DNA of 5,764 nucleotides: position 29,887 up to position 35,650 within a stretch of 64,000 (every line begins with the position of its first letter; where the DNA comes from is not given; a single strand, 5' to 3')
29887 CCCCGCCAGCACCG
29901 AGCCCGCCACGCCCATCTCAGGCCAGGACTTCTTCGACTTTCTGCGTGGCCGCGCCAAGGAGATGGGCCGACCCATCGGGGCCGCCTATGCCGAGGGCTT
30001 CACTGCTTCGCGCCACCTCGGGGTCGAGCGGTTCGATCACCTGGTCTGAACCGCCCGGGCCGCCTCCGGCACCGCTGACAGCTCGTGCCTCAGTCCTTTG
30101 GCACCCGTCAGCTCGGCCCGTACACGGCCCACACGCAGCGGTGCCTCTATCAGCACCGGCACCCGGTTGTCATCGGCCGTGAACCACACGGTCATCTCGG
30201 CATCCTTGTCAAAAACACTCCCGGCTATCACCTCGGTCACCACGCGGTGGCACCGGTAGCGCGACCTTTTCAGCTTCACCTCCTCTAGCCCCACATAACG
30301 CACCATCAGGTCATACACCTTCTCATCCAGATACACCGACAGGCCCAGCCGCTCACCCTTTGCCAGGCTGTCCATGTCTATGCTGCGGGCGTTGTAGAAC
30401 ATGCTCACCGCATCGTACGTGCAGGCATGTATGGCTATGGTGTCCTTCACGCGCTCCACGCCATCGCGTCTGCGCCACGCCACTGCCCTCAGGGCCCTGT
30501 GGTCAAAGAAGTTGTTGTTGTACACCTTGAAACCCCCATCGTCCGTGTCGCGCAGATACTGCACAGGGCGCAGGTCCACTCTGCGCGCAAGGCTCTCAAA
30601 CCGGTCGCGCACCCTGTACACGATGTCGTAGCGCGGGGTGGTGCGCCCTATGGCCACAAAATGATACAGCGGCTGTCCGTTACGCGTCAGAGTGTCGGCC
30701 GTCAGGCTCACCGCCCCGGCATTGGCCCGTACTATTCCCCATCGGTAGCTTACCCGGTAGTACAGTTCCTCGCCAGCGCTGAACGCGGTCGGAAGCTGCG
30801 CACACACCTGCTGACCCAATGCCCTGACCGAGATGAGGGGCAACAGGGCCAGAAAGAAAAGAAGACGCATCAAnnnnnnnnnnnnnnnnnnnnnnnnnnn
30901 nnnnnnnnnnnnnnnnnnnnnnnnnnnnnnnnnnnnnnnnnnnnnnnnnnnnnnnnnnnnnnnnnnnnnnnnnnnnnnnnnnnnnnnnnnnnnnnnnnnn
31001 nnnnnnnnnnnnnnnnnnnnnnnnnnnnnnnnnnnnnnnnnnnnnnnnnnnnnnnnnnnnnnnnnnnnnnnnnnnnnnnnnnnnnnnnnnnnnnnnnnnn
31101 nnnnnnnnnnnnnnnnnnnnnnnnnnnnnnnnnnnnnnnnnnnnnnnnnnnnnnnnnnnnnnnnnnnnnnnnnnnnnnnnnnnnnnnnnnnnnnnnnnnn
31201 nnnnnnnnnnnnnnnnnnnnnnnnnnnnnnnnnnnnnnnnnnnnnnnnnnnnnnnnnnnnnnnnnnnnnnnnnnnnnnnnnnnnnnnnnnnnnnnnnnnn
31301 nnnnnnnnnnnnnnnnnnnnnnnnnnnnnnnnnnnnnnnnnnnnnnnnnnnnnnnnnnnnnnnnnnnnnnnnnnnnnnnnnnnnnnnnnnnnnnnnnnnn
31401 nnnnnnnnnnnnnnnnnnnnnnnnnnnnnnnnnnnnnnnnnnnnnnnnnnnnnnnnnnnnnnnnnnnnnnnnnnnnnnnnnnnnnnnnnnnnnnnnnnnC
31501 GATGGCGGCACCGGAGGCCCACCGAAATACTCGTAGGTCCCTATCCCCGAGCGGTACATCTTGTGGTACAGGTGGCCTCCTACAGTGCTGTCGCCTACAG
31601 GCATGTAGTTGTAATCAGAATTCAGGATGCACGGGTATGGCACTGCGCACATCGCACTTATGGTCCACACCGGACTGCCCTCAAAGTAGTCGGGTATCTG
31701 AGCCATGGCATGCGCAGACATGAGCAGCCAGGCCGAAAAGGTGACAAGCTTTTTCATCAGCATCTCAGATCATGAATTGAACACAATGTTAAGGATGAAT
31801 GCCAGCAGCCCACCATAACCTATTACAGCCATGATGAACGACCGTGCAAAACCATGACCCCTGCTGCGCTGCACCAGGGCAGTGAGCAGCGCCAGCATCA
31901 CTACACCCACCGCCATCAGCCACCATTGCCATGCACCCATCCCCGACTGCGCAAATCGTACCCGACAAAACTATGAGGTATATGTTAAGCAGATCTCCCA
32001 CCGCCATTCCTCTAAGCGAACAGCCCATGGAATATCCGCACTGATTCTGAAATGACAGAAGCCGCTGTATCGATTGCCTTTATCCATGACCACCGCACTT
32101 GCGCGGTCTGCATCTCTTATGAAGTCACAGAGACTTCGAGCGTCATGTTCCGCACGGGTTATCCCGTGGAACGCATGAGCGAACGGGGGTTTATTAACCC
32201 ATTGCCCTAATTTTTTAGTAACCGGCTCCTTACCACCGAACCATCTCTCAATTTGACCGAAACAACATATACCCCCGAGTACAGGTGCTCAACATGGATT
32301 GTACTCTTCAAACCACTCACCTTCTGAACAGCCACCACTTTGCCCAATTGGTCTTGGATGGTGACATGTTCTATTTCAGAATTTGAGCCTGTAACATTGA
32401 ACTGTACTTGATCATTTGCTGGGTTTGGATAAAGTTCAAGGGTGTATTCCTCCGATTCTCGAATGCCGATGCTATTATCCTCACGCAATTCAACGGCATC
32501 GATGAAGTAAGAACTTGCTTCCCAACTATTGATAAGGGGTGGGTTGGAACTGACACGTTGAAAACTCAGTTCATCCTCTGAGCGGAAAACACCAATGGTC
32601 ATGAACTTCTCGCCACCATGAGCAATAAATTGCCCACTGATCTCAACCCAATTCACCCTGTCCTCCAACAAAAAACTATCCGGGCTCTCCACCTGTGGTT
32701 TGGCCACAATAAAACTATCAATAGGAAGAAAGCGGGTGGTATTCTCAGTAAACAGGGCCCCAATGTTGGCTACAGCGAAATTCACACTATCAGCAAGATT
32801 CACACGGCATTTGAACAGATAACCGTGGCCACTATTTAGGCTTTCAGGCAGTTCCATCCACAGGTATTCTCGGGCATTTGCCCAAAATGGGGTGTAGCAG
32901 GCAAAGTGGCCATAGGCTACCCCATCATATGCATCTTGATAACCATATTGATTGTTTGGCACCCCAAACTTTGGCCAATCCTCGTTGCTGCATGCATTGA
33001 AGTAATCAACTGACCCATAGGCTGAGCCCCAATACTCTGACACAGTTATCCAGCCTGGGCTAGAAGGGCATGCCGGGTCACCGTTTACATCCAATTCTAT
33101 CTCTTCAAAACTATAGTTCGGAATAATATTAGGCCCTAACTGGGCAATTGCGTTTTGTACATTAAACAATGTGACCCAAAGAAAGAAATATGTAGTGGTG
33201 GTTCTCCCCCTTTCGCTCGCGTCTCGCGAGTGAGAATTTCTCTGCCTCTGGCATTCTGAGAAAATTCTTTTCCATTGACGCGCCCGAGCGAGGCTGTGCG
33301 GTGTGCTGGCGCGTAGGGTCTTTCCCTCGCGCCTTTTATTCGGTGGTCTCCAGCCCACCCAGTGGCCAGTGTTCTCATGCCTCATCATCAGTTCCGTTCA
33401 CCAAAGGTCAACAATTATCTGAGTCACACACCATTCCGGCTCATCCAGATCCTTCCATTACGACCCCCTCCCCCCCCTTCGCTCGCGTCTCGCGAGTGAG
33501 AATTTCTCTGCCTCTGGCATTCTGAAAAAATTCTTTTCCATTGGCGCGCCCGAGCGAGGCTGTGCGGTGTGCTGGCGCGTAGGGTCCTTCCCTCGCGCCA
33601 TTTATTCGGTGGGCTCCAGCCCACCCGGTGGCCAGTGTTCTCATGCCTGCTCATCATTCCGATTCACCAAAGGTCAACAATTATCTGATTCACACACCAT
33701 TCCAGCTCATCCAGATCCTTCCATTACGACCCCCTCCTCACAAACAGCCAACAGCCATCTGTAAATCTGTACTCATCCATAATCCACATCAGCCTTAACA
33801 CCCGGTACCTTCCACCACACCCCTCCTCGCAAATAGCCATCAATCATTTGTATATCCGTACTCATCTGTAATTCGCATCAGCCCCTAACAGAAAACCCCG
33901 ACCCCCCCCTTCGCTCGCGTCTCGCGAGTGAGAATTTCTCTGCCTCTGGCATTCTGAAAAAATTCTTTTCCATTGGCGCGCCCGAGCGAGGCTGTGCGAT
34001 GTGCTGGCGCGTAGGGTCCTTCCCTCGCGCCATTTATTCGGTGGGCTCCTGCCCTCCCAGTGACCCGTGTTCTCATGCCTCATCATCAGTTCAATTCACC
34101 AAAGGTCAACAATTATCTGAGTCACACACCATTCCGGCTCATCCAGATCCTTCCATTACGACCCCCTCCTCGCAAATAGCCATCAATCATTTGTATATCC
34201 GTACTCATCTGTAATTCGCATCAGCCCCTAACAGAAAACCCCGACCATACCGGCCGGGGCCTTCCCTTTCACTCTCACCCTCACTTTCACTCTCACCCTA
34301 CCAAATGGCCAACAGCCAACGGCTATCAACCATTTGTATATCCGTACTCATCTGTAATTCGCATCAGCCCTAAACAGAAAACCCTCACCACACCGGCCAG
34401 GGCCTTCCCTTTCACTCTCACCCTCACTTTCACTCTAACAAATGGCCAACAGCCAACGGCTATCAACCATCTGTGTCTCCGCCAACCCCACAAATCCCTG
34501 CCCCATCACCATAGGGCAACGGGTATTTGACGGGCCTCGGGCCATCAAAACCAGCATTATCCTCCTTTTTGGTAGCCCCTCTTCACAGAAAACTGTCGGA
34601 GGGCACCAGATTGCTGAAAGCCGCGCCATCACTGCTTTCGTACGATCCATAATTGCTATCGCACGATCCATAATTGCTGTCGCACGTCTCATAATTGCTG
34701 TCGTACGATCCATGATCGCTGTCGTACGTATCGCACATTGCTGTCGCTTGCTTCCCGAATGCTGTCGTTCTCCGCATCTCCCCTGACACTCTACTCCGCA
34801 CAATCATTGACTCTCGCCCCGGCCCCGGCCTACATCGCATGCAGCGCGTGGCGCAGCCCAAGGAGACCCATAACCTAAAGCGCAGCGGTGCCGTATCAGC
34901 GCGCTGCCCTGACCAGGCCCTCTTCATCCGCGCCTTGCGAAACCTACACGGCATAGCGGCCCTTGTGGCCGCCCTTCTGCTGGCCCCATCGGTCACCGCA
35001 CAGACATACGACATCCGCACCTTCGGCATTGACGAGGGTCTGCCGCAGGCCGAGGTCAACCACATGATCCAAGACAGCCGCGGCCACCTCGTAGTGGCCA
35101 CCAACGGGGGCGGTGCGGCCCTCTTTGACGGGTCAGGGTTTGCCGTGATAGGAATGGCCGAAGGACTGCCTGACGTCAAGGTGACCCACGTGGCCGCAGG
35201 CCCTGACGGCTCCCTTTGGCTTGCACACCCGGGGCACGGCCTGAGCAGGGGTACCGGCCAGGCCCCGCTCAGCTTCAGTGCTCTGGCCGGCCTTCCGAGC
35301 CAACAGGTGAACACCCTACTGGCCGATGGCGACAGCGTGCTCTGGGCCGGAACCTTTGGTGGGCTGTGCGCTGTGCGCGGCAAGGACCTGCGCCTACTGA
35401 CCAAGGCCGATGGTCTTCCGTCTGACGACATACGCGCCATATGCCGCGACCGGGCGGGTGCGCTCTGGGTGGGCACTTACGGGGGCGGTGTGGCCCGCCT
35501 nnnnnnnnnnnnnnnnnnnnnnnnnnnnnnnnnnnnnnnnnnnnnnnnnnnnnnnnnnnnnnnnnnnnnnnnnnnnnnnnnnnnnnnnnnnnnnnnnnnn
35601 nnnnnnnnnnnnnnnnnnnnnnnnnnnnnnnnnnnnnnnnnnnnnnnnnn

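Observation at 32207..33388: Low-GC T9SS cargo gene with its N-terminus embedded in the repeat unit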

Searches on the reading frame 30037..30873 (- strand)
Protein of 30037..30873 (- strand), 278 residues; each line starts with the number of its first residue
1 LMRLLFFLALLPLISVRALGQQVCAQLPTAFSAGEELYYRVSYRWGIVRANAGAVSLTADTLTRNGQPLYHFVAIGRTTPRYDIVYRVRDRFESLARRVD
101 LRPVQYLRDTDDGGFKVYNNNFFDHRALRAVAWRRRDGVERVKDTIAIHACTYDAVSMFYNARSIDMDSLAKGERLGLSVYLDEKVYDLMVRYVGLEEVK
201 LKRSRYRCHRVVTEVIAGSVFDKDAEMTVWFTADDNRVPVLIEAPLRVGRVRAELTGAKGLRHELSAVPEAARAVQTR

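Call 6: search_protein_families(library=pfam, proteins=[window:30037-30873:-], max_evalue=0.01)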
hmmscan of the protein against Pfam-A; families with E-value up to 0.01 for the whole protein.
window:30037-30873:- (278 aa): 1 family
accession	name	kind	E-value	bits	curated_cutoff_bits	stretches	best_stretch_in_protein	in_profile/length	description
PF11306.15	DUF3108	-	2.3e-40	139.1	26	1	39-256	2-209/209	Protein of unknown function (DUF3108)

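Call 11: find_encoding_contigs(protein=window:30037-30873:-, flank=10000, max_places=6)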
Protein window:30037-30873:- (278 aa): no gene with exactly this product is on record in the collection.

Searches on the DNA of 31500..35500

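Call 5: search_rna_families(source=window, start=31500, end=35500, threshold=evalue, max_evalue=1, show_alignments=3)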
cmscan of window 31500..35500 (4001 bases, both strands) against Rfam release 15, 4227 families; matches with E-value up to 1: 0.
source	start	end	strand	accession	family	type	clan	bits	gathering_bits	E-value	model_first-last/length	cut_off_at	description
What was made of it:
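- On Integron gene cassette / attC: There is no Rfam match (call 5).
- Tried and rejected: Rfam scan of 31500-35500 at E<=1: no match, so repeat A is not a known RNA family (call 5).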
